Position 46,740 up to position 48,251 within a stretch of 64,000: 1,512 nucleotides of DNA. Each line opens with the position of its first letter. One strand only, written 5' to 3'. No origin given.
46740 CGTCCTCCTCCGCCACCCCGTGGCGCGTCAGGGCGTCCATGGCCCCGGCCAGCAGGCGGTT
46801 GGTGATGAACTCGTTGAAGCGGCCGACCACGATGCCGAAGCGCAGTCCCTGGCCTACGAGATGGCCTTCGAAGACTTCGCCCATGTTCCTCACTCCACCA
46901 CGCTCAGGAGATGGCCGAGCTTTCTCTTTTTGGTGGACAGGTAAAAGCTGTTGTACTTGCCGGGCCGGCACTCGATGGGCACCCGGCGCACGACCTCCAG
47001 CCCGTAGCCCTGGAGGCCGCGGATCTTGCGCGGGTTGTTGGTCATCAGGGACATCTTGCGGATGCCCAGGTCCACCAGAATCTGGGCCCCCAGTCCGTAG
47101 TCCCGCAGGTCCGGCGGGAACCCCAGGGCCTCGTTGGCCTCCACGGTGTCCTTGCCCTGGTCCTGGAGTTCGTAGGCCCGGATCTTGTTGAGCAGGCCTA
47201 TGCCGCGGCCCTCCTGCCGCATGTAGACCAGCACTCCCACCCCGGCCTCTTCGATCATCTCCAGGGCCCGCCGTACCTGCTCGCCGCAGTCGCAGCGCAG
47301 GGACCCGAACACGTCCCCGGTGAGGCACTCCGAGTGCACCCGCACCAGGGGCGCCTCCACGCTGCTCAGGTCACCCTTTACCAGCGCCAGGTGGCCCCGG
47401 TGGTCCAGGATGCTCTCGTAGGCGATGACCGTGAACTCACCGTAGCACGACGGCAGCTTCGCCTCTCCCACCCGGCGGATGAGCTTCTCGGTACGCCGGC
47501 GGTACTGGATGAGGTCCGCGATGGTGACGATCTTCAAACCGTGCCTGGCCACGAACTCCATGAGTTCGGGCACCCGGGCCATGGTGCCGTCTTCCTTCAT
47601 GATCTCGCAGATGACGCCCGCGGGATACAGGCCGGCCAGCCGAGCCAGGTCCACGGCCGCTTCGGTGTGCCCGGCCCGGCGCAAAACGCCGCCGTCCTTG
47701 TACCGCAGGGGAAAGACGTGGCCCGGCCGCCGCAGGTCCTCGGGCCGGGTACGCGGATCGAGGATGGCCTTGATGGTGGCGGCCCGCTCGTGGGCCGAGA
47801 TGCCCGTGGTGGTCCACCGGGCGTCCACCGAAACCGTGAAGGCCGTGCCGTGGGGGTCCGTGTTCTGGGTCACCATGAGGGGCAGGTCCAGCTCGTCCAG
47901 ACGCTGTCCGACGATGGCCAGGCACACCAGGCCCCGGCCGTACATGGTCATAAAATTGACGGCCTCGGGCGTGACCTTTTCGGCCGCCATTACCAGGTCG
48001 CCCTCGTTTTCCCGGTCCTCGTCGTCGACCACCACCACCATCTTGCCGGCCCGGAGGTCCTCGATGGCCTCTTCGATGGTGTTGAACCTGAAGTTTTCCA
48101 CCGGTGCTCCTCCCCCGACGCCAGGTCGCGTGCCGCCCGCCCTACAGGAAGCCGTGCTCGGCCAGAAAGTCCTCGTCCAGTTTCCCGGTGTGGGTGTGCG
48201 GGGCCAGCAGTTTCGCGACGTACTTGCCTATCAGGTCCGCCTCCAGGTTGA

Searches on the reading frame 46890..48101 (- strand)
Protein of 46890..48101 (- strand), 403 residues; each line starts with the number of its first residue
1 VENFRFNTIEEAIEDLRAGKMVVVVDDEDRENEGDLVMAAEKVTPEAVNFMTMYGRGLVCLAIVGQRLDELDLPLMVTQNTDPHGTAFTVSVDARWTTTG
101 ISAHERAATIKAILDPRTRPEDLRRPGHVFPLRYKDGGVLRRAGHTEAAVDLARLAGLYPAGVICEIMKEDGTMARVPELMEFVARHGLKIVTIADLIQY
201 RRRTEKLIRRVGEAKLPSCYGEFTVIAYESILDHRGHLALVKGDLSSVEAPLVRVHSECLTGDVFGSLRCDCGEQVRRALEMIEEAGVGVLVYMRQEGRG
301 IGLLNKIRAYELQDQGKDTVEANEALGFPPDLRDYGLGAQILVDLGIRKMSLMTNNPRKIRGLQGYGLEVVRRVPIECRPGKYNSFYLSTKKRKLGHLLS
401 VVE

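Call 66: search_protein_families(library=pfam, proteins=[window:46890-48101:-], max_evalue=0.00001)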
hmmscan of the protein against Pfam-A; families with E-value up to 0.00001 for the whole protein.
window:46890-48101:- (403 aa): 2 families
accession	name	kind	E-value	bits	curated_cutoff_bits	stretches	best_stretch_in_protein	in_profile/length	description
PF00926.24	DHBP_synthase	-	1.3e-92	309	26.4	1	10-200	1-191/191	3,4-dihydroxy-2-butanone 4-phosphate synthase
PF00925.25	GTP_cyclohydro2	-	2.8e-75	251.9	23.3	1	210-375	2-165/165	GTP cyclohydrolase II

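Call 67: find_homologous_proteins(query=window:46890-48101:-, max_evalue=1e-50)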
Query window:46890-48101:- (403 aa): 8000 proteins with E <= 1e-50 among 8000 candidates; the best 120 are listed.
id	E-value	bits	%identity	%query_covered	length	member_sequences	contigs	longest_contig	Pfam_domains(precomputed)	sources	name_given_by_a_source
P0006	1.8e-262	888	99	100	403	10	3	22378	PF00925.26,PF00926.25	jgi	jgi:3,4-dihydroxy 2-butanone 4-phosphate synthase/GTP cyclohydrolase II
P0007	4.9e-223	758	83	99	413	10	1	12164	PF00925.26,PF00926.25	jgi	-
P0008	8.2e-223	758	84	99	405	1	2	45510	PF00925.26,PF00926.25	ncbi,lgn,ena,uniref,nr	ncbi:bifunctional 3,4-dihydroxy-2-butanone-4-phosphate synthase/GTP cyclohydrolase II [Desulfovirgul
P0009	9.4e-221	751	83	99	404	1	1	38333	PF00925.26,PF00926.25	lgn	-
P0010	3.4e-219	746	82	99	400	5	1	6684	PF00925.26,PF00926.25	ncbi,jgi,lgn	ncbi:MAG: bifunctional 3,4-dihydroxy-2-butanone-4-phosphate synthase/GTP cyclohydrolase II [Desulfot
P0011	9.6e-218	741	80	100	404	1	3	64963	PF00925.26,PF00926.25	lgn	-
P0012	6.4e-217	738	82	100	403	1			PF00925.26,PF00926.25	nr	nr:bifunctional 3,4-dihydroxy-2-butanone-4-phosphate synthase/GTP cyclohydrolase II [Desulfallas sp.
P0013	7.1e-217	738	82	100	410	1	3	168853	PF00925.26,PF00926.25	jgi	jgi:3,4-dihydroxy 2-butanone 4-phosphate synthase/GTP cyclohydrolase II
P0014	2.3e-216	736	82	99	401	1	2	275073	PF00925.26,PF00926.25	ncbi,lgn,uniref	ncbi:bifunctional 3,4-dihydroxy-2-butanone-4-phosphate synthase/GTP cyclohydrolase II [Desulfallas s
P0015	2.4e-216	736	82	99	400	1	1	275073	PF00925.26,PF00926.25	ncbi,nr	ncbi:bifunctional 3,4-dihydroxy-2-butanone-4-phosphate synthase/GTP cyclohydrolase II [Desulfallas s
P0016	2.4e-216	736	81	99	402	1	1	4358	PF00925.26,PF00926.25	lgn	-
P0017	4.1e-216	736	81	99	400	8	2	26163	PF00925.26,PF00926.25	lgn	-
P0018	4.7e-216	735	81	99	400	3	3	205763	PF00925.26,PF00926.25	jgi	-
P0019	5.5e-216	735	81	99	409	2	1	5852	PF00925.26,PF00926.25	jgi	-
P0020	6.0e-216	735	80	99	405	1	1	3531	PF00925.26,PF00926.25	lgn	-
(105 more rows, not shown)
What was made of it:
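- Closest known: Bacterial MITEs in general. Different: The host is an uncultured high-GC relative of Desulfovirgula/Ammonifex (call 67).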
